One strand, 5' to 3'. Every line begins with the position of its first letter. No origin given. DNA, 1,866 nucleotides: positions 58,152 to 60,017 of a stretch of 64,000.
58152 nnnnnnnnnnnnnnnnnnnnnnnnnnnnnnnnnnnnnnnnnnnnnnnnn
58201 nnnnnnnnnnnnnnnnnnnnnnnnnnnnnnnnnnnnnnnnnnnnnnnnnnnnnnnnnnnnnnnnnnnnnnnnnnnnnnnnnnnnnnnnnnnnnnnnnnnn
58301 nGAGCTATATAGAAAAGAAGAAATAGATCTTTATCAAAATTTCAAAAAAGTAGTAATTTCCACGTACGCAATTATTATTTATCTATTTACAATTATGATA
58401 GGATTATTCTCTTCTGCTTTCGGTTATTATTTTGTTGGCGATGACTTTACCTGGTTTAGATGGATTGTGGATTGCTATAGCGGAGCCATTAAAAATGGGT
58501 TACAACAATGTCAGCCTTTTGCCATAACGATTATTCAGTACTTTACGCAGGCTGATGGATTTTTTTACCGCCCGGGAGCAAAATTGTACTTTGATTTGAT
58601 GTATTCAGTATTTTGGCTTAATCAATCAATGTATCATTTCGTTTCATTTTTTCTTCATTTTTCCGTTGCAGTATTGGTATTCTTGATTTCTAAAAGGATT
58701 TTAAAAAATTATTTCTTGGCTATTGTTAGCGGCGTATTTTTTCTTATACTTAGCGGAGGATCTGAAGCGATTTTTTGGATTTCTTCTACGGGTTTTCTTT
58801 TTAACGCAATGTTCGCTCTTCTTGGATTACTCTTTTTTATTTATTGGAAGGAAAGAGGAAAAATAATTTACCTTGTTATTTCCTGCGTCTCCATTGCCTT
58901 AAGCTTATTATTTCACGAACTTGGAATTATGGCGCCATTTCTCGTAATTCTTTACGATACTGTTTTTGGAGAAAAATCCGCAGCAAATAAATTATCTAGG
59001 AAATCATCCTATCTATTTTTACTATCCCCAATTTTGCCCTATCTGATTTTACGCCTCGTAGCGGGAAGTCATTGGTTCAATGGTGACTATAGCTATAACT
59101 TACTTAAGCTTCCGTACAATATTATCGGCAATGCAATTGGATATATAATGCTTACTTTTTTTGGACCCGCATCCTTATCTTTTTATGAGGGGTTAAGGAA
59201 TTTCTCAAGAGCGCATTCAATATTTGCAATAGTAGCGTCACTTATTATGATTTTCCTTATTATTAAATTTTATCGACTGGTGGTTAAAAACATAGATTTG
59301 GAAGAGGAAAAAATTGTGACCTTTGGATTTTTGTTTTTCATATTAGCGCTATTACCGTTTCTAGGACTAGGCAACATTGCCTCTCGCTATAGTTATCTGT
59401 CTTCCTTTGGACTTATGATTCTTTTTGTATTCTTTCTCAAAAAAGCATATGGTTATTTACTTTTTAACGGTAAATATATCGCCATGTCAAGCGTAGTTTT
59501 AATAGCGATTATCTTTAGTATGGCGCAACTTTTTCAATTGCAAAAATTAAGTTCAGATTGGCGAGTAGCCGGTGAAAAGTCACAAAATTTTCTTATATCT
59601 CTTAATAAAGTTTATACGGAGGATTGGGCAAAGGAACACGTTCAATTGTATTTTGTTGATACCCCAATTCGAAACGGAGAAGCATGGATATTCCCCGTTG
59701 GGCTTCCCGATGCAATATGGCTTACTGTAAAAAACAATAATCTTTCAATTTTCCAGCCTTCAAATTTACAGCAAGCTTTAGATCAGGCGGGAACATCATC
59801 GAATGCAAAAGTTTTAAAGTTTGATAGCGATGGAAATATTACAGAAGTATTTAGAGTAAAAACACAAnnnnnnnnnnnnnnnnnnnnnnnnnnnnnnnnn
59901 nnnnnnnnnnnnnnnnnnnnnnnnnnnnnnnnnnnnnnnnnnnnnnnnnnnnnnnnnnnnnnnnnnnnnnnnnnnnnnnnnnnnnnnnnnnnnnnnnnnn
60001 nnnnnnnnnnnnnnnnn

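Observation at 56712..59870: Single 1052-aa polypeptide fusing a Wzy/WaaL-like O-antigen polymerase-ligase domain to a GT-C-like domain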

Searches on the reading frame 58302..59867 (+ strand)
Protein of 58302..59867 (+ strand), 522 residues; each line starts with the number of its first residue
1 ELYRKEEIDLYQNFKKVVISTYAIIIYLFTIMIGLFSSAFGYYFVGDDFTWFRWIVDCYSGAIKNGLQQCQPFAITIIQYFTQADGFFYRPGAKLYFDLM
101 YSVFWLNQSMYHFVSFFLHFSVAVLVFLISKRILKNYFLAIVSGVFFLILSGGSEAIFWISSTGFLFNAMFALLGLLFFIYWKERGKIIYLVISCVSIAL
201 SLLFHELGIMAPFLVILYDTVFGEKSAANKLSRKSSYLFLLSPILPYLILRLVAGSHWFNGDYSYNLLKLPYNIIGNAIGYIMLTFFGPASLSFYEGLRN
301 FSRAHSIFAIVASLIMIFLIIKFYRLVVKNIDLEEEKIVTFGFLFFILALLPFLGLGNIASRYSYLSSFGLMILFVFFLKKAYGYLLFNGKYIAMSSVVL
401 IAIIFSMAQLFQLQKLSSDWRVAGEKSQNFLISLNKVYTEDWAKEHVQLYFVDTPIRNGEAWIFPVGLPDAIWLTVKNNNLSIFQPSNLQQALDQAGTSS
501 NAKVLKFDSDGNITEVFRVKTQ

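Call 5: search_protein_families(library=pfam, proteins=[window:58302-59867:+], max_evalue=10)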
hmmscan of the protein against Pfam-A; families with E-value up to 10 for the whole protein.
window:58302-59867:+ (522 aa): 1 family
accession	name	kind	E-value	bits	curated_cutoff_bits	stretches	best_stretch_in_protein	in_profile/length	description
PF19727.4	DUF6219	-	0.59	10.5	27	1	293-324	18-49/69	Family of unknown function (DUF6219)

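Call 19: search_protein_representatives(protein=window:58329-59867:+)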
Query: 513 residues. Proteins with E-value up to 0.001 (for the whole library): 4814; up to 1e-10: 331; up to 1e-30: 94. The best 150 are listed.
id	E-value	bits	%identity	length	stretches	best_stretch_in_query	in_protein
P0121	1.5e-133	463.3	45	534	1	4-509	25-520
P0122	3.2e-127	442.4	44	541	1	3-511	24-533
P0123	2.0e-125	436.4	49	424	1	91-507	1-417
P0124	2.7e-119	416.2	43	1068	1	3-507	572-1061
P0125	2.1e-118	413.3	44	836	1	7-509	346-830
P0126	1.7e-105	370.7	39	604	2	4-507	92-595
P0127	5.3e-105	369.1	40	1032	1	4-506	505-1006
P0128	2.9e-102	360.0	41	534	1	3-507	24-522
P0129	2.4e-96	340.5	38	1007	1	4-504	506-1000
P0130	6.6e-96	339.1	37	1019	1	3-505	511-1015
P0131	1.3e-92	328.2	39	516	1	11-505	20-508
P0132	1.8e-92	327.7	57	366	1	1-319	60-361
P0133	6.1e-90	319.4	48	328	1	193-511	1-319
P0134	9.2e-89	315.5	37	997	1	4-506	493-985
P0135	1.1e-87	312.0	41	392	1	133-511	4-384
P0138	5.6e-76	273.3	36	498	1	11-506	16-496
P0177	2.2e-46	175.7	31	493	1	2-507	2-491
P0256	6.2e-17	78.5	32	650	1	78-366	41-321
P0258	1.9e-16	77.0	28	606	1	24-403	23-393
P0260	3.3e-16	76.2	30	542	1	14-427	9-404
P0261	3.5e-16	76.1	33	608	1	53-368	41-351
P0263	1.3e-15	74.1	28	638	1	19-403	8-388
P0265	2.4e-15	73.3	29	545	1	10-368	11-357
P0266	2.5e-15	73.3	25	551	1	26-446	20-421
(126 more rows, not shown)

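Call 20: search_protein_families(library=pfam, proteins=[P0121, P0122, P0131, P0256, P0258, P0260, P0261, P0263, P0265, P0266], max_evalue=0.1)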
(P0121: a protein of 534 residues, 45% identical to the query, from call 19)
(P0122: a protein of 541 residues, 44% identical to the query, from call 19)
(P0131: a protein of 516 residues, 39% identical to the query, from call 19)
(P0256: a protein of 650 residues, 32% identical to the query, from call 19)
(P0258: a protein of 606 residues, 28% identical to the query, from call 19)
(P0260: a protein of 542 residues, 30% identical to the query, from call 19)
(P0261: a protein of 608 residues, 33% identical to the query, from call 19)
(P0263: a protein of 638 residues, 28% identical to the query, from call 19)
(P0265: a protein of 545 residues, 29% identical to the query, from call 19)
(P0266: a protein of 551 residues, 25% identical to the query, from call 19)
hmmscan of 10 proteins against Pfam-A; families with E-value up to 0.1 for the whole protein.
P0121 (534 aa): 0 families

P0122 (541 aa): 0 families

P0131 (516 aa): 0 families

P0256 (650 aa): 35 families (the best 25 are shown)
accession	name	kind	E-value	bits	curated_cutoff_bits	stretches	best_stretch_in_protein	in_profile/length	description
PF07719.23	TPR_2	-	6.3e-52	169.9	27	6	600-633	1-34/34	Tetratricopeptide repeat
PF13414.12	TPR_11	-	3.4e-46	155.1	26.8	6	443-477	8-42/42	TPR repeat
PF00515.34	TPR_1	-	3.5e-46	153.6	27.8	6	600-633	1-34/34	Tetratricopeptide repeat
PF13432.12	TPR_16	-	7.4e-40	135.4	32.7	4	467-531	1-65/65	Tetratricopeptide repeat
PF13431.12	TPR_17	-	2.3e-35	118.3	24.4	5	452-483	2-33/34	Tetratricopeptide repeat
PF13181.12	TPR_8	-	1.1e-31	106.7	25.7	4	464-496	2-34/34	Tetratricopeptide repeat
PF13428.12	TPR_14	-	3e-27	92.7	23.5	4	465-504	3-42/44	Tetratricopeptide repeat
PF13424.12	TPR_12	-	1.3e-25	89.8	30.1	4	567-629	4-74/77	Tetratricopeptide repeat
PF14559.12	TPR_19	-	3.7e-25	88.5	25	5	578-635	3-60/68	Tetratricopeptide repeat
PF13176.12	TPR_7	-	1.7e-21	74.9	27.9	1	465-496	1-34/36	Tetratricopeptide repeat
PF13371.12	TPR_9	-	2.7e-19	69.4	35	3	539-603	2-66/73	Tetratricopeptide repeat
PF13174.12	TPR_6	-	2.8e-16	59.4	26.3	1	465-495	2-32/33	Tetratricopeptide repeat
PF23914.1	TPR_CcmH_CycH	-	8e-12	45.7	42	2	452-561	39-150/158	Cytochrome c-type biogenesis protein H TPR domain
PF07721.20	TPR_4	-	1e-11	44.7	27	0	465-487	3-25/26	Tetratricopeptide repeat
PF13374.12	TPR_10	-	1.7e-11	44.2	27.5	2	568-594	4-30/42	Tetratricopeptide repeat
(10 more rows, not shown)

P0258 (606 aa): 32 families (the best 25 are shown)
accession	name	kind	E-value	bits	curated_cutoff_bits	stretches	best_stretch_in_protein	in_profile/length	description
PF07719.23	TPR_2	-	2.3e-33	112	27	5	522-553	3-34/34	Tetratricopeptide repeat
PF00515.34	TPR_1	-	6.3e-32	108.5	27.8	5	521-553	2-34/34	Tetratricopeptide repeat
PF13181.12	TPR_8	-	2.6e-31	105.5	25.7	4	557-586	4-33/34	Tetratricopeptide repeat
PF14559.12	TPR_19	-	4.7e-27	94.5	25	4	500-553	5-58/68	Tetratricopeptide repeat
PF13432.12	TPR_16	-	2.9e-25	88.8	32.7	4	524-587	1-64/65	Tetratricopeptide repeat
PF13414.12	TPR_11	-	4.2e-23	81.2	26.8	4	527-566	1-40/42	TPR repeat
PF13431.12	TPR_17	-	8.3e-22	76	24.4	3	543-575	2-34/34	Tetratricopeptide repeat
PF13428.12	TPR_14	-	8.9e-21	72.7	23.5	4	521-561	2-42/44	Tetratricopeptide repeat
PF13424.12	TPR_12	-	1.9e-17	63.7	30.1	3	522-581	5-72/77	Tetratricopeptide repeat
PF13176.12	TPR_7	-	3.3e-16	58.3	27.9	2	524-548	3-29/36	Tetratricopeptide repeat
PF13371.12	TPR_9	-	9.1e-15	54.9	35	2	458-522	1-65/73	Tetratricopeptide repeat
PF23914.1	TPR_CcmH_CycH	-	3e-11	43.9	42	2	544-604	40-100/158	Cytochrome c-type biogenesis protein H TPR domain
PF13374.12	TPR_10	-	2.5e-10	40.5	27.5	1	454-479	4-29/42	Tetratricopeptide repeat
PF07721.20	TPR_4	-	3.9e-10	39.8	27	0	487-510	2-25/26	Tetratricopeptide repeat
PF13231.12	PMT_2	-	2.2e-09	38.1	26.1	1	70-226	2-147/160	Dolichyl-phosphate-mannose-protein mannosyltransferase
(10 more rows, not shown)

P0260 (542 aa): 2 families
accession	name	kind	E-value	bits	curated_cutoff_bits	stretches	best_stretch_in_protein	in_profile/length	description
PF02366.24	PMT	-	8.9e-06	25.9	22.7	1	73-227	74-241/245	Dolichyl-phosphate-mannose-protein mannosyltransferase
PF13231.12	PMT_2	-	0.00035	21.3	26.1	1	67-216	7-150/160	Dolichyl-phosphate-mannose-protein mannosyltransferase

P0261 (608 aa): 35 families (the best 25 are shown)
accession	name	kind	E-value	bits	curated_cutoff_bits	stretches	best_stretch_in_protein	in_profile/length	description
PF07719.23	TPR_2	-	5.9e-26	88.9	27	4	559-591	1-33/34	Tetratricopeptide repeat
PF00515.34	TPR_1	-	1.7e-22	78.6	27.8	3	527-558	3-34/34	Tetratricopeptide repeat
PF14559.12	TPR_19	-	4e-20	72.4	25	3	435-481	3-49/68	Tetratricopeptide repeat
PF13181.12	TPR_8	-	7.9e-19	66.6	25.7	3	527-557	3-33/34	Tetratricopeptide repeat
PF13414.12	TPR_11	-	1.3e-18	66.8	26.8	3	532-572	1-41/42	TPR repeat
PF13431.12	TPR_17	-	3.7e-18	64.7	24.4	3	518-545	6-33/34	Tetratricopeptide repeat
PF13428.12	TPR_14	-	3.7e-17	61.5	23.5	2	460-500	4-44/44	Tetratricopeptide repeat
PF13176.12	TPR_7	-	1.6e-15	56.2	27.9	1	528-557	2-33/36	Tetratricopeptide repeat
PF13432.12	TPR_16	-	1.1e-13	51.7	32.7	2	466-514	6-54/65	Tetratricopeptide repeat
PF13424.12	TPR_12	-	4.3e-13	49.7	30.1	2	458-514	4-68/77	Tetratricopeptide repeat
PF13374.12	TPR_10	-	3.5e-10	40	27.5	1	458-478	3-23/42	Tetratricopeptide repeat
PF13174.12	TPR_6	-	6.8e-10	39.4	26.3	0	492-522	1-31/33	Tetratricopeptide repeat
PF25063.1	ARM_TT21_C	-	6.1e-09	36.5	35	2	491-552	95-156/209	Tetratricopeptide repeat protein 21 C-terminal ARM domain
PF25058.1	ARM_TT21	-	3.3e-08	34.1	27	1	418-468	89-139/155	Tetratricopeptide repeat protein 21 ARM repeat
PF01535.26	PPR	-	3.9e-08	33.4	25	1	526-550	1-25/31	PPR repeat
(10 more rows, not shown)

P0263 (638 aa): 23 families
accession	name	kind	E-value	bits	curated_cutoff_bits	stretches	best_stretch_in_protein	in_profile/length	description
PF07719.23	TPR_2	-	1.4e-21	75.2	27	3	443-475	1-33/34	Tetratricopeptide repeat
PF13414.12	TPR_11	-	1.9e-20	72.7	26.8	4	464-491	15-42/42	TPR repeat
PF13431.12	TPR_17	-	3.3e-19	67.9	24.4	3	465-497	1-33/34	Tetratricopeptide repeat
PF00515.34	TPR_1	-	6.5e-19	67.3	27.8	3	477-508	1-32/34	Tetratricopeptide repeat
PF13181.12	TPR_8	-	2.8e-14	52.4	25.7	1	443-471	1-29/34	Tetratricopeptide repeat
PF13424.12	TPR_12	-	2.6e-12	47.2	30.1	2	443-504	3-72/77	Tetratricopeptide repeat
PF14559.12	TPR_19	-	7.2e-10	39.5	25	2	459-496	7-44/68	Tetratricopeptide repeat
PF13428.12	TPR_14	-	2.1e-09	37.6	23.5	1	444-485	2-43/44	Tetratricopeptide repeat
PF13432.12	TPR_16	-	3.4e-09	37.4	32.7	1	518-578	4-64/65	Tetratricopeptide repeat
PF13374.12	TPR_10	-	2.1e-07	31.2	27.5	0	443-471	2-30/42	Tetratricopeptide repeat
PF23914.1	TPR_CcmH_CycH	-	4.6e-06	27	42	1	524-608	63-150/158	Cytochrome c-type biogenesis protein H TPR domain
PF24575.1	TPR_Slam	-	1.4e-05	25.9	35.2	0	450-497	54-101/104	Surface lipoprotein assembly modifier, N-terminal TPR repeats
PF13176.12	TPR_7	-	5.2e-05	23.5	27.9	0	445-475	1-33/36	Tetratricopeptide repeat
PF22860.2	DUF7017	-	5.7e-05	23.6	27.5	1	548-630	4-85/141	Domain of unknown function (DUF7017)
PF13371.12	TPR_9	-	0.00022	21.6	35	0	554-622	4-72/73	Tetratricopeptide repeat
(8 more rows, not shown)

P0265 (545 aa): 21 families
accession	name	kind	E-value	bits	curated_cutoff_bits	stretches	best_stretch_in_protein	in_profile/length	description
PF07719.23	TPR_2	-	9.3e-17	60.2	27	2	412-443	2-33/34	Tetratricopeptide repeat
PF14559.12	TPR_19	-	1.2e-14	54.9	25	2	457-519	3-65/68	Tetratricopeptide repeat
PF13414.12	TPR_11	-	1.3e-14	54.1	26.8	3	418-459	1-42/42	TPR repeat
PF00515.34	TPR_1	-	6.6e-14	51.5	27.8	2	412-444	2-34/34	Tetratricopeptide repeat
PF13431.12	TPR_17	-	1.4e-12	47.3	24.4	1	408-431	10-33/34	Tetratricopeptide repeat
PF13428.12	TPR_14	-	4.6e-12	45.8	23.5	2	484-522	6-44/44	Tetratricopeptide repeat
PF24575.1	TPR_Slam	-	2.3e-10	41.2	35.2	2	450-491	52-93/104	Surface lipoprotein assembly modifier, N-terminal TPR repeats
PF13432.12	TPR_16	-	7.2e-10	39.6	32.7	2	406-442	27-62/65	Tetratricopeptide repeat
PF13181.12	TPR_8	-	4.5e-09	36.2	25.7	1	415-442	5-32/34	Tetratricopeptide repeat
PF13231.12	PMT_2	-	4.4e-08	33.9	26.1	1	88-203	15-128/160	Dolichyl-phosphate-mannose-protein mannosyltransferase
PF23914.1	TPR_CcmH_CycH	-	4.7e-08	33.5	42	1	396-512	34-154/158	Cytochrome c-type biogenesis protein H TPR domain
PF13174.12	TPR_6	-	1.9e-07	31.7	26.3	0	413-442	2-31/33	Tetratricopeptide repeat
PF13371.12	TPR_9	-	8.5e-06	26.1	35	1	471-517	21-67/73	Tetratricopeptide repeat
PF13424.12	TPR_12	-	1.7e-05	25.4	30.1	1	450-508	8-74/77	Tetratricopeptide repeat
PF14561.12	TPR_20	-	5e-05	24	25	0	403-473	14-86/90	Tetratricopeptide repeat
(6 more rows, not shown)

P0266 (551 aa): 0 families

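Call 43: find_encoding_contigs(protein=P0121, flank=6000, max_places=4)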
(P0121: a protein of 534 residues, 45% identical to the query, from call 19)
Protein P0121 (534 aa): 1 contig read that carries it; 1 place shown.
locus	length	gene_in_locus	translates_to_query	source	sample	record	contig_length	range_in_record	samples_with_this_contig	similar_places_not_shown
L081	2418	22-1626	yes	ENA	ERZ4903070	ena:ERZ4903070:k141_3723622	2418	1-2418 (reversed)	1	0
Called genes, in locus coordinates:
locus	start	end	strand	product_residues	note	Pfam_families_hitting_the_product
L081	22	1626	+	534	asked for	-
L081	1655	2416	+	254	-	?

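Call 46: find_encoding_contigs(protein=P0122, flank=6000, max_places=3)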
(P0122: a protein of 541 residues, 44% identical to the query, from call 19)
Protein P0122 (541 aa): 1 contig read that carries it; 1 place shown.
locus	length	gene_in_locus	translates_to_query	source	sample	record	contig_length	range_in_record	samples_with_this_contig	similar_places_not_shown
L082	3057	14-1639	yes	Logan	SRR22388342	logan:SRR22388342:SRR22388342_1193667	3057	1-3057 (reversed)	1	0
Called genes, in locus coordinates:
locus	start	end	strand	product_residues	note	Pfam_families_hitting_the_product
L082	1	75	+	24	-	?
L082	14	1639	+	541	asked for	-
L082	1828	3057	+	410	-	?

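Call 47: find_encoding_contigs(protein=P0128, flank=6000, max_places=3)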
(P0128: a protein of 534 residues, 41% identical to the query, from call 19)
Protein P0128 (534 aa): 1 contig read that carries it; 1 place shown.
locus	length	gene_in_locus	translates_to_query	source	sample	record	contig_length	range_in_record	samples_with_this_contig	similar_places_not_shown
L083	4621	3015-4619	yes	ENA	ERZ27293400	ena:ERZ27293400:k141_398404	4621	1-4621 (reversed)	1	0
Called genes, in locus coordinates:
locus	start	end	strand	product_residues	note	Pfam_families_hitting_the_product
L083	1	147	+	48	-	?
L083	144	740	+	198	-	PF25087:GMPPB_C (faint), PF25084:LbH_EIF2B (weak), PF00132:Hexapep, PF14602:Hexapep_2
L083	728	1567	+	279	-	PF00535:Glycos_transf_2, PF10111:Glyco_tranf_2_2, PF13641:Glyco_tranf_2_3, PF13632:Glyco_trans_2_3, PF02709:Glyco_transf_7C (weak)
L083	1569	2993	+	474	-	PF04932:Wzy_C (weak)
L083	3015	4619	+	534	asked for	?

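Call 49: find_encoding_contigs(protein=P0131, flank=6000, max_places=3)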
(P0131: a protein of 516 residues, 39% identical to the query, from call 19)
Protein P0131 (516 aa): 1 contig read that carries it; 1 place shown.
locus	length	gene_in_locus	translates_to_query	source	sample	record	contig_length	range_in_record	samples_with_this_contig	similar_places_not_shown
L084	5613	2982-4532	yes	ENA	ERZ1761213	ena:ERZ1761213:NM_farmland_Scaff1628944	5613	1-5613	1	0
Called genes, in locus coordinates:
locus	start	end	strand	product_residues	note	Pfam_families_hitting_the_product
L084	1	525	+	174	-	?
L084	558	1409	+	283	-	PF00535:Glycos_transf_2, PF10111:Glyco_tranf_2_2, PF13641:Glyco_tranf_2_3, PF13506:Glyco_transf_21 (weak), PF13632:Glyco_trans_2_3, PF02709:Glyco_transf_7C (weak)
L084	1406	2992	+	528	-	PF04932:Wzy_C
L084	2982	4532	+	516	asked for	-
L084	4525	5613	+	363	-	?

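Call 50: find_encoding_contigs(protein=P0138, flank=6000, max_places=3)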
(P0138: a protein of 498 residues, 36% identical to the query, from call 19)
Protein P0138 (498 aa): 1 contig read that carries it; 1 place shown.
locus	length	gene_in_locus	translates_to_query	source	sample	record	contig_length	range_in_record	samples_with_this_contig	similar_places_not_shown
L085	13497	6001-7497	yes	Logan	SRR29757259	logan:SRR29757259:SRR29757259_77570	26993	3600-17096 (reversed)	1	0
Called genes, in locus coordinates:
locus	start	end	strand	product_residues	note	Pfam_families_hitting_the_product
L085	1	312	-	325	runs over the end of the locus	PF02674:Colicin_V, PF00188:CAP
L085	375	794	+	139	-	PF05635:23S_rRNA_IVP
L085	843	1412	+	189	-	PF13439:Glyco_transf_4 (faint)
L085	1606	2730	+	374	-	PF13439:Glyco_transf_4 (weak), PF20706:GT4-conflict, PF00534:Glycos_transf_1, PF13692:Glyco_trans_1_4, PF13524:Glyco_trans_1_2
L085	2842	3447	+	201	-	PF25087:GMPPB_C (faint), PF00132:Hexapep, PF14602:Hexapep_2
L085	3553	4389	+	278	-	PF00535:Glycos_transf_2, PF10111:Glyco_tranf_2_2 (faint), PF12804:NTP_transf_3 (weak), PF13641:Glyco_tranf_2_3, PF13506:Glyco_transf_21 (faint), PF13632:Glyco_trans_2_3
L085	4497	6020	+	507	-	PF04932:Wzy_C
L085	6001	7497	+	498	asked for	-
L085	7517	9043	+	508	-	PF13231:PMT_2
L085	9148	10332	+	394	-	PF13439:Glyco_transf_4, PF00534:Glycos_transf_1, PF13692:Glyco_trans_1_4, PF13524:Glyco_trans_1_2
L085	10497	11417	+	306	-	PF00535:Glycos_transf_2, PF10111:Glyco_tranf_2_2 (weak), PF13641:Glyco_tranf_2_3, PF13712:Glyco_tranf_2_5 (faint), PF13632:Glyco_trans_2_3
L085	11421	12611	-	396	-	-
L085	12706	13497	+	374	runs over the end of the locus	PF13439:Glyco_transf_4, PF00534:Glycos_transf_1, PF13692:Glyco_trans_1_4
